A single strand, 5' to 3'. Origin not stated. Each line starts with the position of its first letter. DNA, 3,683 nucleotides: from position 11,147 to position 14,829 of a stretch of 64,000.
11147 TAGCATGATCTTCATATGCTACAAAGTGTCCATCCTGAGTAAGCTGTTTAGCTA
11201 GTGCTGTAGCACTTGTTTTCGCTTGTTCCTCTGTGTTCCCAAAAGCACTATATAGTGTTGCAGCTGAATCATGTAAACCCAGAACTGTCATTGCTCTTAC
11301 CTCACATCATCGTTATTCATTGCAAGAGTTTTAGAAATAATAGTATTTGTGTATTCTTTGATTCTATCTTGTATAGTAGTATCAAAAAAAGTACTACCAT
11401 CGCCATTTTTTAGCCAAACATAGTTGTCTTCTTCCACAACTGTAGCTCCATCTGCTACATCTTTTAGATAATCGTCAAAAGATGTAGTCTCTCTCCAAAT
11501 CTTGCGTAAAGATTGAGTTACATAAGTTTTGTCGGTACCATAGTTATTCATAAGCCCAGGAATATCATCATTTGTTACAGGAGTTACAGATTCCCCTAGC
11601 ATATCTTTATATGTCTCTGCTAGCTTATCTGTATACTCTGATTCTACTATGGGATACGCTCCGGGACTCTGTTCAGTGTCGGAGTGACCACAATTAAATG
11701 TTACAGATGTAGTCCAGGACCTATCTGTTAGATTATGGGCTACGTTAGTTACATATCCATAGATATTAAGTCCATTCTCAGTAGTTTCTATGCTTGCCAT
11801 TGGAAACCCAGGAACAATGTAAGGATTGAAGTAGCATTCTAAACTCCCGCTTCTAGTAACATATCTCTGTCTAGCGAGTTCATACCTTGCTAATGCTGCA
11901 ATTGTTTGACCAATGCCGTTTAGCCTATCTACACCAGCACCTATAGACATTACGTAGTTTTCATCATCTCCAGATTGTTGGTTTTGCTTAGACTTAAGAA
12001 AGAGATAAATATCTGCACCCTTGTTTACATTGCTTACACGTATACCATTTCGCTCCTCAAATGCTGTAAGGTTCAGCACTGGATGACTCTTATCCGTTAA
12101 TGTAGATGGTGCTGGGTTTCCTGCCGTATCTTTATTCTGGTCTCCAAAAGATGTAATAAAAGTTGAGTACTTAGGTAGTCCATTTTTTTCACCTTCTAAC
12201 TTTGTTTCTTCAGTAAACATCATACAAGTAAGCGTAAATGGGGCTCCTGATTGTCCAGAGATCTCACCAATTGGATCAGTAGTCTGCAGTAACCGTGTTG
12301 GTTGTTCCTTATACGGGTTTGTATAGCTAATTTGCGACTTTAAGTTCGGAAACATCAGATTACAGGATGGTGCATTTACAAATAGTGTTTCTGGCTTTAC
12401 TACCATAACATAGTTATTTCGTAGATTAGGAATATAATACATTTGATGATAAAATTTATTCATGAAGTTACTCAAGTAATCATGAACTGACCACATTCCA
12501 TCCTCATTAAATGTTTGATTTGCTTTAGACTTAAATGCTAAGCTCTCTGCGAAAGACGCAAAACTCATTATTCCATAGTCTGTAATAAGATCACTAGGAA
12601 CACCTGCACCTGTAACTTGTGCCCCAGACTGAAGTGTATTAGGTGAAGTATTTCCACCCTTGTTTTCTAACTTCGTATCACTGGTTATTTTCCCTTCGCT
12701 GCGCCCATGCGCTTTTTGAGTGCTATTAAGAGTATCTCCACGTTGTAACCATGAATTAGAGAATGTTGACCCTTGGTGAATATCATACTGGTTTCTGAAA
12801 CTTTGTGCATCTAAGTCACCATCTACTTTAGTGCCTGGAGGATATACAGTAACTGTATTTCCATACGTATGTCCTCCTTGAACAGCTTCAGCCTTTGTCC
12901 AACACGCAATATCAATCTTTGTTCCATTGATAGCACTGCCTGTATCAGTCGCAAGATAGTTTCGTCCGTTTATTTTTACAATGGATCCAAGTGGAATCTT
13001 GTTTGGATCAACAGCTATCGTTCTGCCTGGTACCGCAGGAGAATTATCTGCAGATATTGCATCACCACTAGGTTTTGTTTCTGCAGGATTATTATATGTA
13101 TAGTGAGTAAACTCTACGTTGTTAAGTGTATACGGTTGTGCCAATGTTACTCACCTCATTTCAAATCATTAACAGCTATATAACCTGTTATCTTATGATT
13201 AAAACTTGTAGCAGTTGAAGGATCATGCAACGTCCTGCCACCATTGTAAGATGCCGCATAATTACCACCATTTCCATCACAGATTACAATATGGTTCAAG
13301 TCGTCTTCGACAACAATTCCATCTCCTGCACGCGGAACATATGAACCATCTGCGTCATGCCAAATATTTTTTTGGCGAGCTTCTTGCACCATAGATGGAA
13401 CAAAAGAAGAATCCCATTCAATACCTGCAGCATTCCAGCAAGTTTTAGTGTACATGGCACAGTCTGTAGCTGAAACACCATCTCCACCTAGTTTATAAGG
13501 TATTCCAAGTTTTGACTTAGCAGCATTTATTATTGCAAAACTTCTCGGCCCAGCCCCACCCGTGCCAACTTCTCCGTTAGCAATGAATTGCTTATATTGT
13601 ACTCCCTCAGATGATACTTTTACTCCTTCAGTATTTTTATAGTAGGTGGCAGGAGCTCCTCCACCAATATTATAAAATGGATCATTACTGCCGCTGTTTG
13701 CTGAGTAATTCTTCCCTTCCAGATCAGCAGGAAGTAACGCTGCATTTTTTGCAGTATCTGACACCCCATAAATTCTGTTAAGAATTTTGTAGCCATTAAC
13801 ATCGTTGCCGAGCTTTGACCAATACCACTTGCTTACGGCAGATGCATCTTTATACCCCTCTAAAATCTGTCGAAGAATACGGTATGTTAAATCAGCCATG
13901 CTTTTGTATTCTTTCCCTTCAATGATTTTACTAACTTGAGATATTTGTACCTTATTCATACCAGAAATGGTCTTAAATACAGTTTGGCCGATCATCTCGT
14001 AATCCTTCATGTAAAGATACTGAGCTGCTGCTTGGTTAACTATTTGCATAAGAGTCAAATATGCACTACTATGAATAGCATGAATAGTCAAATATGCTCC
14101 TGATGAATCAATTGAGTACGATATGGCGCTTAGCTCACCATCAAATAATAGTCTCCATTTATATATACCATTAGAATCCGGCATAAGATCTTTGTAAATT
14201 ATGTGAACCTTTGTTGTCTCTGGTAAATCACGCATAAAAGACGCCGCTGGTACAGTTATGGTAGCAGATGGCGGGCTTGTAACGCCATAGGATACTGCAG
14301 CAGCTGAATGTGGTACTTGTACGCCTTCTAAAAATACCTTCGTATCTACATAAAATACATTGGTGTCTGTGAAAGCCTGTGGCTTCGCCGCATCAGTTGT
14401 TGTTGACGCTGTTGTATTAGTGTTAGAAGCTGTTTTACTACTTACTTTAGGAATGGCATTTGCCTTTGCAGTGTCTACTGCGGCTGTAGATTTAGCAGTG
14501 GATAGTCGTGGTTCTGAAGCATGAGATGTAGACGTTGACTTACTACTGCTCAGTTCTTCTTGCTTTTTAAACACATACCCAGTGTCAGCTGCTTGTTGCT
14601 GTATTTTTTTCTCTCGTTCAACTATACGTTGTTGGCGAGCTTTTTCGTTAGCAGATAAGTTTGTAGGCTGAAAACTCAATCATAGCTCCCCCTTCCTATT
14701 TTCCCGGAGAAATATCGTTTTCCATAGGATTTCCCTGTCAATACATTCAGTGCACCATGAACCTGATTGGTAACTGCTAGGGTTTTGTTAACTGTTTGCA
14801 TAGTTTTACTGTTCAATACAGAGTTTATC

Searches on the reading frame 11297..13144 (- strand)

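Call 10: search_protein_families(library=pfam, proteins=[window:11297-13144:-], max_evalue=0.01)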
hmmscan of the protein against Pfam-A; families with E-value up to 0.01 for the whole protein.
window:11297-13144:- (615 aa): 1 family
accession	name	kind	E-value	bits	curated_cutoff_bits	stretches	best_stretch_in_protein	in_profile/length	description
PF06725.17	3D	-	1.7e-10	41.4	23.8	1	41-94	1-65/72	3D domain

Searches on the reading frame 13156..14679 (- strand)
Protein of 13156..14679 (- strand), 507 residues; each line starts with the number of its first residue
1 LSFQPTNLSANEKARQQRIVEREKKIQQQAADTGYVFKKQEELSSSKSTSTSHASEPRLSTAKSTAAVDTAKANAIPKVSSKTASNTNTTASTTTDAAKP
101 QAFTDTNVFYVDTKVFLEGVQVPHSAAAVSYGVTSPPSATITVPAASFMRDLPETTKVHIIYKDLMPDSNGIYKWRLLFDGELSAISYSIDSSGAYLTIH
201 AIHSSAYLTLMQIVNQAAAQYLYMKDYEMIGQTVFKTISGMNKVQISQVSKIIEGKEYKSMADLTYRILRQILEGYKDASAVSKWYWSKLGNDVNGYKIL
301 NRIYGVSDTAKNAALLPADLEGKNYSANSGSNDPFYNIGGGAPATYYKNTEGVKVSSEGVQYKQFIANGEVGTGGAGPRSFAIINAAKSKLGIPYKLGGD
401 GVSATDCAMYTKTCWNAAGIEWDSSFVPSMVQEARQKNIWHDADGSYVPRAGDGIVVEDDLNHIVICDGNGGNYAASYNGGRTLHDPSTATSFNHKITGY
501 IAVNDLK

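Call 10: search_protein_families(library=pfam, proteins=[window:13156-14679:-], max_evalue=0.01)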
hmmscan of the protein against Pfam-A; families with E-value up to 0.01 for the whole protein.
window:13156-14679:- (507 aa): 1 family
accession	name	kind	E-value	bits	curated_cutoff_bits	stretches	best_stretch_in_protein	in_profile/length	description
PF00877.26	NLPC_P60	-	0.0032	17.9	23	0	392-477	1-81/105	NlpC/P60 family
